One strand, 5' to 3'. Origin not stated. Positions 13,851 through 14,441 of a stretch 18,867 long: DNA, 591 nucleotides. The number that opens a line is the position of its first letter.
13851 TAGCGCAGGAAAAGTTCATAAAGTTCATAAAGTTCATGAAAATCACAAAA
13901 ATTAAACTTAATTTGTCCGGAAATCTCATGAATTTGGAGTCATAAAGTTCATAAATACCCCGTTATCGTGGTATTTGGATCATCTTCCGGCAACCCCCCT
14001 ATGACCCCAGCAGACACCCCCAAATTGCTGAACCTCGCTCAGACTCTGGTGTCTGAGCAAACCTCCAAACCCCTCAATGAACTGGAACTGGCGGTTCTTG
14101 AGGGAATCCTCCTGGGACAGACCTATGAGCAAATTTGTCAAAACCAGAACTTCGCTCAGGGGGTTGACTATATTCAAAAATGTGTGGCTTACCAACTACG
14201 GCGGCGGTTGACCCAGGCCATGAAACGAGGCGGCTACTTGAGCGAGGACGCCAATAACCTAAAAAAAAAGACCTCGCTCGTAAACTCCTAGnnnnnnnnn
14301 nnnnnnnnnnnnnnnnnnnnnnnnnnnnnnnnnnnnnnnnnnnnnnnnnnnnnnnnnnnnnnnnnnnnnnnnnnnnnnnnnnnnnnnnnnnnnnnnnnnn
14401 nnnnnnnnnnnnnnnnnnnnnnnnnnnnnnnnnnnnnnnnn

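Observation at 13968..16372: HTH module and STAND NTPase split only by a dnaX-type A_AAA_AAG / A9 slippery run: candidate programmed -1 recoding or phase switch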

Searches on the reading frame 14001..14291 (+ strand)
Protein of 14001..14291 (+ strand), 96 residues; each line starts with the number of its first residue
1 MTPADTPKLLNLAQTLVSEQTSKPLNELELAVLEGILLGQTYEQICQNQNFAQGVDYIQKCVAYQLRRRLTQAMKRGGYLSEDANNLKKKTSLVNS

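Call 6: search_protein_families(library=pfam, proteins=[window:14001-14288:+], max_evalue=1)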
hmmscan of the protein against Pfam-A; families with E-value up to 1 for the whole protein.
seq(96 aa): 0 families

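Call 7: search_protein_families(library=ncbifam, proteins=[window:14001-14288:+], max_evalue=1)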
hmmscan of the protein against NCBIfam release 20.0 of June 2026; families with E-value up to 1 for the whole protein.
seq(96 aa): 0 families

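Call 24: find_encoding_contigs(protein=window:14001-14291:+, flank=4000, max_places=10)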
Protein window:14001-14291:+ (96 aa): 11 contigs read that carry it; 9 places shown.
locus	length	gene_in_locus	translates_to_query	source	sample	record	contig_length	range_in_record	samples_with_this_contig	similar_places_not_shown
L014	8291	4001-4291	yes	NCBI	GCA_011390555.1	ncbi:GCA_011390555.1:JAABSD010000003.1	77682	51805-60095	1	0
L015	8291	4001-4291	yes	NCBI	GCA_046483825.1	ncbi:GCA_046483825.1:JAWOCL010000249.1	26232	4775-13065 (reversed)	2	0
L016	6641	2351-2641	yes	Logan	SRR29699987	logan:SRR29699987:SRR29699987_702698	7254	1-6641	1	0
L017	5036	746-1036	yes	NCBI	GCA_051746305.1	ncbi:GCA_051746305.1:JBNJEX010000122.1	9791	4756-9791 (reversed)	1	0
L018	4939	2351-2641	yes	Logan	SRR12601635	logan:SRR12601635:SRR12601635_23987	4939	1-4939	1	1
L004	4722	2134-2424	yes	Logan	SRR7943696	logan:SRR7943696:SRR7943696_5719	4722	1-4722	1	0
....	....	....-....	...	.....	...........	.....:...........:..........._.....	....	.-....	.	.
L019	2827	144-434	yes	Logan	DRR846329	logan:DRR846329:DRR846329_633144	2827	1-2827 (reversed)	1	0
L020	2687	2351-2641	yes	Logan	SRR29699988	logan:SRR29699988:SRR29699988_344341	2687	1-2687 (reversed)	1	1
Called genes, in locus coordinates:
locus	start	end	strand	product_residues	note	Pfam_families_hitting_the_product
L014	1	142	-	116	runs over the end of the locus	PF00453:Ribosomal_L20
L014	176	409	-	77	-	PF01632:Ribosomal_L35p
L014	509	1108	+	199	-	PF00596:Aldolase_II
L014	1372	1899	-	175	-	PF00515:TPR_1 (faint), PF07719:TPR_2 (faint), PF13181:TPR_8 (faint), PF13371:TPR_9 (faint), PF13432:TPR_16 (faint), PF13431:TPR_17 (faint), PF13414:TPR_11 (weak)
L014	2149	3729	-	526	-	-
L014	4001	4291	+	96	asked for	PF26355:HTH_VMAP-M9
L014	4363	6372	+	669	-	PF13191:AAA_16, PF00931:NB-ARC (weak), PF17874:TPR_MalT (faint), PF07719:TPR_2 (faint), PF13181:TPR_8 (faint), PF13428:TPR_14 (faint), PF13424:TPR_12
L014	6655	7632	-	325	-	PF00248:Aldo_ket_red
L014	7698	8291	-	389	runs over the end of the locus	PF14234:DUF4336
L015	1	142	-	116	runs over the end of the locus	PF00453:Ribosomal_L20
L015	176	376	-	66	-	PF01632:Ribosomal_L35p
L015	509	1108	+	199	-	PF00596:Aldolase_II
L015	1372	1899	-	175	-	PF00515:TPR_1 (faint), PF07719:TPR_2 (faint), PF13181:TPR_8 (faint), PF13371:TPR_9 (faint), PF13432:TPR_16 (faint), PF13431:TPR_17 (faint), PF13414:TPR_11 (weak)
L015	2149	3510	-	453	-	-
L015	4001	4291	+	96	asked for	PF26355:HTH_VMAP-M9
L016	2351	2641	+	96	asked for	PF26355:HTH_VMAP-M9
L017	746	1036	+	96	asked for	PF26355:HTH_VMAP-M9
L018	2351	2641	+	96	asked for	PF26355:HTH_VMAP-M9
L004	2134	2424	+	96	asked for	PF26355:HTH_VMAP-M9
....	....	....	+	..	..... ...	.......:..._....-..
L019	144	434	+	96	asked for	PF26355:HTH_VMAP-M9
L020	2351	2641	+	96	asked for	PF26355:HTH_VMAP-M9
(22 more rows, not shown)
